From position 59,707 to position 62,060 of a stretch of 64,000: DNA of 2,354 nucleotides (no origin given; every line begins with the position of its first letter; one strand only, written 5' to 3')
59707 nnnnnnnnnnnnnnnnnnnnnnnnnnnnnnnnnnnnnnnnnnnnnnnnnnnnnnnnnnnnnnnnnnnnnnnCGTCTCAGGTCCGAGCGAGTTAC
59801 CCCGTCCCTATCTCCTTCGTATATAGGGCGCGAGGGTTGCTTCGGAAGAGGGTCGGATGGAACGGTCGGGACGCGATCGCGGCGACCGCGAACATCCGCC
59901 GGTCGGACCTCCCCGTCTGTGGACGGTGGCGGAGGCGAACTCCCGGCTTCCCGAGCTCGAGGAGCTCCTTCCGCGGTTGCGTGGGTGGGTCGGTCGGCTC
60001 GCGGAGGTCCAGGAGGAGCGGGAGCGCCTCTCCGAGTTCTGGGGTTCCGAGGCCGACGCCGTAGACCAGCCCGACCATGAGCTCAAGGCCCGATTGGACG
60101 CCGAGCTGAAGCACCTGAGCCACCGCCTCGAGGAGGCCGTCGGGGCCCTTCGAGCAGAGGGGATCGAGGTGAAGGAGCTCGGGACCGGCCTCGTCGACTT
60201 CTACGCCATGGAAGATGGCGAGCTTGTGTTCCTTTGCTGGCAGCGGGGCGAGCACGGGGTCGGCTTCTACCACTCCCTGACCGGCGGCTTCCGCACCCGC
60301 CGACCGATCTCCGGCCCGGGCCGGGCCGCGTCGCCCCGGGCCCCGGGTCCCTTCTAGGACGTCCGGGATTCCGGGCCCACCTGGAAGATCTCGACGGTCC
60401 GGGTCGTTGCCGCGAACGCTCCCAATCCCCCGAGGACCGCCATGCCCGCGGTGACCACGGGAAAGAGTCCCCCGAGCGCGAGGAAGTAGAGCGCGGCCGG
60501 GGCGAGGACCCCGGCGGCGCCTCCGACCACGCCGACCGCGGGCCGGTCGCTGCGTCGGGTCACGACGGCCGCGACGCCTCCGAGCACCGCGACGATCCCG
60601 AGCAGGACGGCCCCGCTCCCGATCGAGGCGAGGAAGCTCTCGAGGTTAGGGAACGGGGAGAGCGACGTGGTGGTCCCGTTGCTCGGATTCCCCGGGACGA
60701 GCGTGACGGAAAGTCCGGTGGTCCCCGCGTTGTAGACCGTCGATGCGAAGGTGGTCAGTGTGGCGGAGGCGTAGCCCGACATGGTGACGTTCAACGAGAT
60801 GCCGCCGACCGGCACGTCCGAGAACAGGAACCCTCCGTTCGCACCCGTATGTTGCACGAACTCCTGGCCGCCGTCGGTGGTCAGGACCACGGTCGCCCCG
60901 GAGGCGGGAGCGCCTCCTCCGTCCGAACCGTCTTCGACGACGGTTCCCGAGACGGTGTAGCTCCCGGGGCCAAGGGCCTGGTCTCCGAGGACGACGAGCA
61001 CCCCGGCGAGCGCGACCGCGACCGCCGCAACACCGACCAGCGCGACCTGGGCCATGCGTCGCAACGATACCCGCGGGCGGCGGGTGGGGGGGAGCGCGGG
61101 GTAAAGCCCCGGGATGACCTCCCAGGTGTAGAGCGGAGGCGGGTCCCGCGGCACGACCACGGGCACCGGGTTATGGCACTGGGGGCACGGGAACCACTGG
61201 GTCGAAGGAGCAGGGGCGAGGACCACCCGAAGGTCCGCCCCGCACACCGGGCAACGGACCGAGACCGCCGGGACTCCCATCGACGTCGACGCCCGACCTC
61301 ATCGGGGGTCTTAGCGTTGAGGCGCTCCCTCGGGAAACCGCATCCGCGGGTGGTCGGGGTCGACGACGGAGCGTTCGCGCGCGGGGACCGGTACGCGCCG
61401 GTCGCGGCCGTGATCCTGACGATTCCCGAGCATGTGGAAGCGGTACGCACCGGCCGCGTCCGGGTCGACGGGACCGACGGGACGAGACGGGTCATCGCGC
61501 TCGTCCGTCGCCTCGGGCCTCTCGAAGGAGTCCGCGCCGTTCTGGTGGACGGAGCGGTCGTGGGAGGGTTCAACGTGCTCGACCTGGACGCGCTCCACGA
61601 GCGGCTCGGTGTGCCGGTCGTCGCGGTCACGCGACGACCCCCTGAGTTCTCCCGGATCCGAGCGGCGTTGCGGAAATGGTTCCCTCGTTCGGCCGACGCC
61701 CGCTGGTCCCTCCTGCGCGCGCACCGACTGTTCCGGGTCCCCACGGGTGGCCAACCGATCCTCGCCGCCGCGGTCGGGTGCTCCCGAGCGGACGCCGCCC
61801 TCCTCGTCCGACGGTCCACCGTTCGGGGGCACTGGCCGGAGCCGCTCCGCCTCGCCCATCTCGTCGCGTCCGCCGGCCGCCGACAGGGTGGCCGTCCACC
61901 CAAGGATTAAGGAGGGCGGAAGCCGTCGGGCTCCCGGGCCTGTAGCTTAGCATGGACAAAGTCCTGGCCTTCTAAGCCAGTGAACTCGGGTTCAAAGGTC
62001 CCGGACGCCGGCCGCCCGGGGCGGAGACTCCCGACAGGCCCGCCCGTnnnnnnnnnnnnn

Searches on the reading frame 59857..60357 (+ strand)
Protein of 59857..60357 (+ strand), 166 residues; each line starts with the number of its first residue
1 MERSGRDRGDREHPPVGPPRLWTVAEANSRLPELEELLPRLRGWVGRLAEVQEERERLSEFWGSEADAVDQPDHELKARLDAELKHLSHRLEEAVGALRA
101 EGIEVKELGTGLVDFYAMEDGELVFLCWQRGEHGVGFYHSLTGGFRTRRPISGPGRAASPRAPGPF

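Call 13: search_protein_families(library=pfam, proteins=[window:59857-60357:+], max_evalue=0.01)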
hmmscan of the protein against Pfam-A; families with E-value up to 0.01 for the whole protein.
window:59857-60357:+ (166 aa): 1 family
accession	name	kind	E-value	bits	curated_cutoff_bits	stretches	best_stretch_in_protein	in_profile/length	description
PF09969.14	DUF2203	-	1.5e-28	100.3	24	1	20-151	1-122/122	Uncharacterized conserved protein (DUF2203)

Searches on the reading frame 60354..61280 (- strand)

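Call 13: search_protein_families(library=pfam, proteins=[window:60354-61280:-], max_evalue=0.01)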
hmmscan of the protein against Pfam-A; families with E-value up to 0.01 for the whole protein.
window:60354-61280:- (308 aa): 2 families
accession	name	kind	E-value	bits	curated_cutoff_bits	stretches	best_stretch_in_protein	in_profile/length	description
PF13620.12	CarboxypepD_reg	-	1.6e-09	38.4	32.3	1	109-194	1-81/82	Carboxypeptidase regulatory-like domain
PF13715.12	CarbopepD_reg_2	-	0.00026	21.4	32.2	1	110-176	1-61/88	CarboxypepD_reg-like domain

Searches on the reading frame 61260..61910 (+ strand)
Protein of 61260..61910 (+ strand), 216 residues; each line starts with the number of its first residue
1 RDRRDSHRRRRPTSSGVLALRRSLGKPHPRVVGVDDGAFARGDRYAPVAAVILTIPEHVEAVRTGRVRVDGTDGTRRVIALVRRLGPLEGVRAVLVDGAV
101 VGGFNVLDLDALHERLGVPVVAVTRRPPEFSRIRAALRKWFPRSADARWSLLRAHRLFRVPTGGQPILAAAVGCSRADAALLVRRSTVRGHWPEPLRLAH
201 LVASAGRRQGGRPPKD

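Call 13: search_protein_families(library=pfam, proteins=[window:61260-61910:+], max_evalue=0.01)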
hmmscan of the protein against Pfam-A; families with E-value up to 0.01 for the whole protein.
window:61260-61910:+ (216 aa): 1 family
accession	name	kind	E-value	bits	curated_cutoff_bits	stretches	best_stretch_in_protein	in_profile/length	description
PF01949.23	Endo_dU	-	4.5e-49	166.7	32.7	1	30-205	4-180/182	Endonuclease dU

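Call 14: find_homologous_proteins(query=window:61302-61910:+)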
Query window:61302-61910:+ (202 aa): 492 proteins with E <= 0.001 among 5095 candidates; the best 120 are listed.
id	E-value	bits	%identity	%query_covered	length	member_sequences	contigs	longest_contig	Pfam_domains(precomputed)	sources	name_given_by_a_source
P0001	3.3e-113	394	99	92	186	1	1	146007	PF01949.24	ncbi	ncbi:MAG: DUF99 family protein [Thermoplasmata archaeon]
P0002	1.9e-107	375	94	92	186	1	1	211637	PF01949.24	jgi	jgi:endonuclease V-like protein UPF0215 family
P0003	1.6e-104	366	86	98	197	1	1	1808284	PF01949.24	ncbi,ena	-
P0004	2.6e-104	365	91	92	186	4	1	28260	PF01949.24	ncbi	ncbi:MAG TPA: DUF99 family protein [Thermoplasmata archaeon]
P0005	5.0e-104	364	90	92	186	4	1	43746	PF01949.24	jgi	jgi:hypothetical protein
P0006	1.8e-101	356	84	98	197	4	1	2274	PF01949.24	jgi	-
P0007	4.0e-101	355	89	92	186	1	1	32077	PF01949.24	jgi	jgi:hypothetical protein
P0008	2.1e-100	352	89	92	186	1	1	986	PF01949.24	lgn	-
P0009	3.1e-100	352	83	97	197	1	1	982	PF01949.24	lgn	-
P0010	1.8e-99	349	83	98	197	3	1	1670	PF01949.24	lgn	-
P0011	2.6e-99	349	82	98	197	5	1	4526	PF01949.24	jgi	-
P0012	1.2e-98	347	81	98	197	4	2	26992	PF01949.24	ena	-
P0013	3.6e-98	345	82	98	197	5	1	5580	PF01949.24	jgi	-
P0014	4.3e-98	345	83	98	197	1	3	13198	PF01949.24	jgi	jgi:uncharacterized protein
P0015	6.1e-98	344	83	97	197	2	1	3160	PF01949.24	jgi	-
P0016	1.0e-97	344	83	97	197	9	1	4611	PF01949.24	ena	-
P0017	4.5e-97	342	82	98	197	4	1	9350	PF01949.24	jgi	jgi:uncharacterized protein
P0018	4.5e-97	342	79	100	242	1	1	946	PF01949.24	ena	-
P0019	5.0e-97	341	81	98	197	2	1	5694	PF01949.24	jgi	-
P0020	1.2e-96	340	80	98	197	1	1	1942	PF01949.24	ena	-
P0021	1.6e-96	340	86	91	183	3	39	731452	PF01949.24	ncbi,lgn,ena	-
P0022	1.9e-96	340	86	91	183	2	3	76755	PF01949.24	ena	-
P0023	2.7e-96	339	82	98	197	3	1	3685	PF01949.24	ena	-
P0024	5.0e-96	338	85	92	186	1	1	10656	PF01949.24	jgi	jgi:hypothetical protein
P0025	2.1e-95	336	80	98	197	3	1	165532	PF01949.24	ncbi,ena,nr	ncbi:MAG TPA: DUF99 family protein [Thermoplasmata archaeon]|nr:DUF99 family protein [Thermoplasmata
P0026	2.1e-95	336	81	98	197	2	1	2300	PF01949.24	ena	-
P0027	4.6e-95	335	84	92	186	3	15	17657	PF01949.24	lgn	-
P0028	9.2e-94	331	77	98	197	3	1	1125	PF01949.24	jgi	-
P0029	1.1e-93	330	77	98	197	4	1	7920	PF01949.24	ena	-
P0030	1.6e-93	330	83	92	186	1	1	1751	PF01949.24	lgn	-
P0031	3.4e-93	329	79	98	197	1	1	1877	PF01949.24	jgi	-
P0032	1.6e-92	327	76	97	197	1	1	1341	PF01949.24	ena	-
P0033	3.3e-92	326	81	94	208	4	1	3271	PF01949.24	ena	-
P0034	5.3e-92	325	83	92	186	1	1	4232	PF01949.24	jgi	jgi:uncharacterized protein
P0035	5.6e-92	325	80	94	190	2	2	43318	PF01949.24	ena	-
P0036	7.7e-92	324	77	99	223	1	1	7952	PF01949.24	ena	-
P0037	1.3e-91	324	77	98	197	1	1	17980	PF01949.24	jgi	jgi:hypothetical protein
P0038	1.4e-91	324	82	92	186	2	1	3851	PF01949.24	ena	-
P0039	1.7e-91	323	74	98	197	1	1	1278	PF01949.24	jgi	-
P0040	1.9e-91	323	76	98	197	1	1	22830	PF01949.24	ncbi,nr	ncbi:MAG TPA: DUF99 family protein [Thermoplasmata archaeon]|nr:DUF99 family protein [Thermoplasmata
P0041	3.1e-91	322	81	92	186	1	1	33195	PF01949.24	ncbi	ncbi:MAG: DUF99 family protein [Thermoplasmata archaeon]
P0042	3.0e-90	319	80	91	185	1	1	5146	PF01949.24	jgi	jgi:endonuclease V-like protein UPF0215 family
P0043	8.5e-90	318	78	95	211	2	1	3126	PF01949.24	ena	-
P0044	1.0e-89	318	77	96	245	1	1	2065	PF01949.24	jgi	jgi:uncharacterized protein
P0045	2.3e-89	316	76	96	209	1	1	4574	PF01949.24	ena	-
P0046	2.7e-89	316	79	93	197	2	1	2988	PF01949.24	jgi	-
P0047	4.2e-89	315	78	95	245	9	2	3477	PF01949.24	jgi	-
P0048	5.1e-89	315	79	96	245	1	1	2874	PF01949.24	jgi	jgi:uncharacterized protein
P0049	9.6e-89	314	79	92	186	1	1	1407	PF01949.24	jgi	jgi:endonuclease V-like protein UPF0215 family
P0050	1.1e-88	314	78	92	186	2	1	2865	PF01949.24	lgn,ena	-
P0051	2.1e-88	313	75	97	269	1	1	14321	PF01949.24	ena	-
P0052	2.3e-88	313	77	97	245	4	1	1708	PF01949.24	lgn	-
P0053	3.0e-88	313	78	92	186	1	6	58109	PF01949.24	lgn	-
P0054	3.3e-88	313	78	92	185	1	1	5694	PF01949.24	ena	-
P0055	3.7e-88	312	75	93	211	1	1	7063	PF01949.24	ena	-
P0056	4.7e-88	312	77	96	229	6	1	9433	PF01949.24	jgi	jgi:uncharacterized protein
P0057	5.7e-88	312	81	91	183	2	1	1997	PF01949.24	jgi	-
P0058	9.3e-88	311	78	92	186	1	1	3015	PF01949.24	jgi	-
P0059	2.5e-87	310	77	97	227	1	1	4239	PF01949.24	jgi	jgi:uncharacterized protein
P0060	3.0e-87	309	78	92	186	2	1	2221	PF01949.24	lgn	-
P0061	3.2e-87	309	77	93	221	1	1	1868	PF01949.24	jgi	jgi:uncharacterized protein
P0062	7.4e-87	308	74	98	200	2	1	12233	PF01949.24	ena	-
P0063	8.3e-87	308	74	93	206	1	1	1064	PF01949.24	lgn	-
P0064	9.7e-87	308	75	93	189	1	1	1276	PF01949.24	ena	-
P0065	2.2e-86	307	76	95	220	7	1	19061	PF01949.24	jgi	-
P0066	2.3e-86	307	78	92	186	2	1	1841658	PF01949.24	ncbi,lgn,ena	ncbi:MAG: DUF99 family protein [Thermoplasmata archaeon]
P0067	3.7e-86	306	84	88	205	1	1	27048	PF01949.24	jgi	-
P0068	3.8e-86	306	73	99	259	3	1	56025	PF01949.24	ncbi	-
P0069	3.9e-86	306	76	93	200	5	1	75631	PF01949.24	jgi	-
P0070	1.1e-85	304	76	95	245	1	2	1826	PF01949.24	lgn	-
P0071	1.6e-85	304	75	97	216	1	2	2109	PF01949.24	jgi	jgi:uncharacterized protein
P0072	1.8e-85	304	75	93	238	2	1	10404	PF01949.24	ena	-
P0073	1.9e-85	304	83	85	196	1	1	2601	PF01949.24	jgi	jgi:uncharacterized protein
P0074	3.0e-85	303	81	87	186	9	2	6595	PF01949.24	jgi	-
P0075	3.0e-85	303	71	97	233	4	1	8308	PF01949.24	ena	-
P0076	3.2e-85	303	74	92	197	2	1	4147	PF01949.24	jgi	jgi:uncharacterized protein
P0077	3.7e-85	303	74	93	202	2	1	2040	PF01949.24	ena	-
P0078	4.8e-85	302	77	90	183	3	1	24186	PF01949.24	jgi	jgi:endonuclease V-like protein UPF0215 family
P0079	6.8e-85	302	76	93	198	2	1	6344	PF01949.24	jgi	-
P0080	1.5e-84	301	77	92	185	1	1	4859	PF01949.24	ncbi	-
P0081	2.2e-84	300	73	98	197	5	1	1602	PF01949.24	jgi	-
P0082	2.2e-84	300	76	92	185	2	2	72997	PF01949.24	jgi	-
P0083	3.1e-84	300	78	92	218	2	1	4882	PF01949.24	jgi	-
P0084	3.2e-84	300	77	93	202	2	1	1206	PF01949.24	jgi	-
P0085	4.6e-84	299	75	93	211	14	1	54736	PF01949.24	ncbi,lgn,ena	-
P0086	9.5e-84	298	74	93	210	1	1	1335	PF01949.24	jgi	-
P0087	1.2e-83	298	75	94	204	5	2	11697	PF01949.24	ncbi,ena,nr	ncbi:MAG TPA: DUF99 family protein [Thermoplasmata archaeon]|nr:DUF99 family protein [Thermoplasmata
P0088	1.3e-83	298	80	88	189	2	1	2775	PF01949.24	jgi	jgi:uncharacterized protein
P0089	1.4e-83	297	73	95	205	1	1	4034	PF01949.24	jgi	jgi:uncharacterized protein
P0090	1.7e-83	297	75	95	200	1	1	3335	PF01949.24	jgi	jgi:uncharacterized protein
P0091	1.8e-83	297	73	94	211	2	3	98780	PF01949.24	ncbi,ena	-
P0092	2.3e-83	297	74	95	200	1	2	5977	PF01949.24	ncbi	-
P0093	2.8e-83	296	74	93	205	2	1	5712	PF01949.24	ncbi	-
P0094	5.4e-83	296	75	95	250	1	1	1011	PF01949.24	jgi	jgi:uncharacterized protein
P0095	6.5e-83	295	76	88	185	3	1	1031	PF01949.24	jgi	-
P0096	7.7e-83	295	72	97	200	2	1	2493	PF01949.24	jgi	-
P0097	7.7e-83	295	75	91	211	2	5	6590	PF01949.24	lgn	-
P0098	8.1e-83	295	76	93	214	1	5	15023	PF01949.24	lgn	-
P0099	1.0e-82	295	73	95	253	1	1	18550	PF01949.24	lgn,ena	-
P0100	2.1e-82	294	72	96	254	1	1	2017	PF01949.24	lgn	-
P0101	2.6e-82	293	78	87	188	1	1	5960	PF01949.24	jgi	jgi:uncharacterized protein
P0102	2.7e-82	293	72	93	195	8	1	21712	PF01949.24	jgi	jgi:uncharacterized protein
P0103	2.7e-82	293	71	92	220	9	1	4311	PF01949.24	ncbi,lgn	-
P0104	2.9e-82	293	74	93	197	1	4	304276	PF01949.24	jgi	jgi:endonuclease V-like protein UPF0215 family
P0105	3.3e-82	293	76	92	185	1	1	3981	PF01949.24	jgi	jgi:uncharacterized protein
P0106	3.6e-82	293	72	98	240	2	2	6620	PF01949.24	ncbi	-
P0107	5.2e-82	292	75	92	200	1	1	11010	PF01949.24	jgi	jgi:uncharacterized protein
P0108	7.2e-82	292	73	93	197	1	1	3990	PF01949.24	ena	-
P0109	8.2e-82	292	73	93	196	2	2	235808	PF01949.24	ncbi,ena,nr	ncbi:MAG TPA: DUF99 family protein [Thermoplasmata archaeon]|nr:DUF99 family protein [Thermoplasmata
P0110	1.1e-81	291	71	95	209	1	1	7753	PF01949.24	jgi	jgi:uncharacterized protein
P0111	1.3e-81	291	77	88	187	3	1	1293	PF01949.24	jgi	-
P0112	1.4e-81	291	74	92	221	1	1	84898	PF01949.24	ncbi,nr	ncbi:MAG TPA: DUF99 family protein [Thermoplasmata archaeon]|nr:DUF99 family protein [Thermoplasmata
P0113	4.0e-81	289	73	93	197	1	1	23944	PF01949.24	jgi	jgi:uncharacterized protein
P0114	6.0e-81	289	71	98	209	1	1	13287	PF01949.24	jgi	jgi:uncharacterized protein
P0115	9.4e-81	288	77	86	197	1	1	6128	PF01949.24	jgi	jgi:hypothetical protein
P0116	1.0e-80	288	77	87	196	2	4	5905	PF01949.24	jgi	jgi:endonuclease V-like protein UPF0215 family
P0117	1.1e-80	288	76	86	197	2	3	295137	PF01949.24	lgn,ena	-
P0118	1.3e-80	288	74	93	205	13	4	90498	PF01949.24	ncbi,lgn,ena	-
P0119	1.3e-80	288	74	93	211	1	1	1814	PF01949.24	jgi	jgi:uncharacterized protein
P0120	1.4e-80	288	76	86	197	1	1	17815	PF01949.24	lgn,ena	-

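Call 16: find_related_loci(query=A1, collection=genome_contigs, flank=10000)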
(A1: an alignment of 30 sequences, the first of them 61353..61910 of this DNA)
Query A1 (185 aa) in genome_contigs; peptide patterns used: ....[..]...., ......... (x = any residue, [..] = any of these).
153 stretches matched a pattern; 132 encode a relative of the query (tblastn E <= 1e-3); the best 80 are kept; 80 distinct loci.
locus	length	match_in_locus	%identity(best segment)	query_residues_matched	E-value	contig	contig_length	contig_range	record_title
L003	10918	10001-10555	92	1-185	1e-105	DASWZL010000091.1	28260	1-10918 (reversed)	MAG TPA_asm: Thermoplasmata archaeon isolate SMAG_U3737 k141_89106, whole genome shotgun sequence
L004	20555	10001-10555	90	1-185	6e-103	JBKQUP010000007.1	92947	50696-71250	MAG: Thermoplasmata archaeon isolate SEr2D2E2F__bin_159 SEr2D2E2F_000000077278, whole genome shotgun sequence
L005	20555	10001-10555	81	1-185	1e-95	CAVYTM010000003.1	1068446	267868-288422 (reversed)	MAG: uncultured Thermoplasmata archaeon isolate MFD09222.bin.2.162 genome assembly, contig: contig_60308, whole genome s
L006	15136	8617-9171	81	1-185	2e-94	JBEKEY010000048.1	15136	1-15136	MAG: Thermoplasmata archaeon isolate SPRUCE 217 SPRUCE_217_48, whole genome shotgun sequence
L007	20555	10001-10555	86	1-185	1e-98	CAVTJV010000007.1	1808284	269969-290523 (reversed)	MAG: uncultured Thermoplasmata archaeon isolate MFD05580.bin.2.18 genome assembly, contig: contig_5847, whole genome sho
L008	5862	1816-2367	80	1-184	2e-92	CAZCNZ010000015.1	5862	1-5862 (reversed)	MAG TPA_asm: uncultured Thermoplasmatales archaeon isolate SRP140028_co1_523 genome assembly, contig: k141_4660166, whol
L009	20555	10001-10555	80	1-185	2e-90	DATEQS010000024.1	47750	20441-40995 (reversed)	MAG TPA_asm: Thermoplasmata archaeon isolate SMAG_U9053 k141_1394233, whole genome shotgun sequence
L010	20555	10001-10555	78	1-185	2e-88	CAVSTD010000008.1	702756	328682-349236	MAG: uncultured Thermoplasmata archaeon isolate MFD09222.bin.2.158 genome assembly, contig: contig_49020, whole genome s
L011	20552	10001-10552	78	1-184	3e-88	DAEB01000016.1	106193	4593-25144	MAG TPA_asm: Thermoplasmata archaeon UBA184 UBA184_contig_3634, whole genome shotgun sequence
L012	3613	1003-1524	80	1-174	4e-87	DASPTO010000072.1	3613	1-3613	MAG TPA_asm: Thermoplasmata archaeon isolate SMAG_U12279 k141_190513, whole genome shotgun sequence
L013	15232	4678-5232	76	1-185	2e-86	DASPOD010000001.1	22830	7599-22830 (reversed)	MAG TPA_asm: Thermoplasmata archaeon isolate SMAG_U12138 k141_1965185, whole genome shotgun sequence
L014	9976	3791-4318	77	1-176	8e-83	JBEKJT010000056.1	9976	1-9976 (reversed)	MAG: Thermoplasmata archaeon isolate SPRUCE 32 SPRUCE_32_56, whole genome shotgun sequence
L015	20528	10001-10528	76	1-175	1e-81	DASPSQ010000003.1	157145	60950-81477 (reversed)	MAG TPA_asm: Thermoplasmata archaeon isolate SMAG_U12255 k141_1483886, whole genome shotgun sequence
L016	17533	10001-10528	74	1-176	2e-79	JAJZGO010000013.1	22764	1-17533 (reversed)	MAG: Thermoplasmata archaeon isolate LL4.bin73 NODE_2004_length_22764_cov_3.195300, whole genome shotgun sequence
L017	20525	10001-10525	74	1-175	2e-79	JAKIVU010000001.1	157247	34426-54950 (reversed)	MAG: Thermoplasmata archaeon isolate AcS1-36 NODE_80_length_157247_cov_13.715666, whole genome shotgun sequence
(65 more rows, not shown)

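Call 74: search_protein_families(library=pfam, proteins=[L017:10704-11477:-, L017:11474-12085:-, L017:12332-13753:+, L017:14578-15081:+, L017:15524-16423:+, L017:16448-17239:+, L017:16978-18240:+, L017:18456-19322:-, L017:19147-19722:+, L017:19892-20482:-], max_evalue=0.001)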
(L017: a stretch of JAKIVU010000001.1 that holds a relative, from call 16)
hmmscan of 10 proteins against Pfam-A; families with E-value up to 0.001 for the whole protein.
L017:10704-11477:- (257 aa): 0 families

L017:11474-12085:- (203 aa): 0 families

L017:12332-13753:+ (473 aa): 0 families

L017:14578-15081:+ (167 aa): 0 families

L017:15524-16423:+ (299 aa): 0 families

L017:16448-17239:+ (263 aa): 0 families

L017:16978-18240:+ (420 aa): 0 families

L017:18456-19322:- (288 aa): 3 families
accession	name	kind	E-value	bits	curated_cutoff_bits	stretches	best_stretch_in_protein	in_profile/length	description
PF00004.35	AAA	-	1e-08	36.1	21.2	1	47-119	2-73/131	ATPase family associated with various cellular activities (AAA)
PF05496.18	RuvB_N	-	7.3e-06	26.3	27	1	12-70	2-60/159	Holliday junction DNA helicase RuvB P-loop domain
PF07728.20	AAA_5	-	0.00012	22.5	22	1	46-118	2-81/139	AAA domain (dynein-related subfamily)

L017:19147-19722:+ (191 aa): 0 families

L017:19892-20482:- (196 aa): 0 families

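Call 75: search_protein_families(library=phrogs, proteins=[L017:10704-11477:-, L017:11474-12085:-, L017:12332-13753:+, L017:14578-15081:+, L017:15524-16423:+, L017:16448-17239:+, L017:16978-18240:+, L017:18456-19322:-, L017:19147-19722:+, L017:19892-20482:-], max_evalue=0.001)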
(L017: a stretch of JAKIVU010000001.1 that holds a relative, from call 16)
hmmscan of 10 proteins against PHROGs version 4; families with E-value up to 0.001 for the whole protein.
L017:10704-11477:- (257 aa): 0 families

L017:11474-12085:- (203 aa): 1 family
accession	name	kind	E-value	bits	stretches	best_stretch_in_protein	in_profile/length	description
phrog_14939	-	unknown function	2.8e-05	24.5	1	74-196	25-144/313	-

L017:12332-13753:+ (473 aa): 0 families

L017:14578-15081:+ (167 aa): 0 families

L017:15524-16423:+ (299 aa): 0 families

L017:16448-17239:+ (263 aa): 0 families

L017:16978-18240:+ (420 aa): 0 families

L017:18456-19322:- (288 aa): 7 families
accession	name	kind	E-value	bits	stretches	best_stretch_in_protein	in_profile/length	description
phrog_11838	-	DNA, RNA and nucleotide metabolism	2.4e-18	67.5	1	10-209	10-207/420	clamp loader of DNA polymerase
phrog_168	-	DNA, RNA and nucleotide metabolism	3.9e-18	67.2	1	10-172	14-172/314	clamp loader of DNA polymerase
phrog_5846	-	DNA, RNA and nucleotide metabolism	1.7e-17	64.8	1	10-208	9-203/380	clamp loader of DNA polymerase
phrog_3757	-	unknown function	2.7e-06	28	1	38-117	121-198/367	-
phrog_50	-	DNA, RNA and nucleotide metabolism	1.7e-05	25.1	1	16-67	347-393/570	DnaC-like helicase loader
phrog_4871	-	other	4.1e-05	23.2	1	18-69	467-522/764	ATP-dependent protease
phrog_11457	-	unknown function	9.7e-05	23.3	1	227-270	2-45/60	-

L017:19147-19722:+ (191 aa): 0 families

L017:19892-20482:- (196 aa): 0 families

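Call 82: find_encoding_contigs(protein=P0001, flank=10000, max_places=2)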
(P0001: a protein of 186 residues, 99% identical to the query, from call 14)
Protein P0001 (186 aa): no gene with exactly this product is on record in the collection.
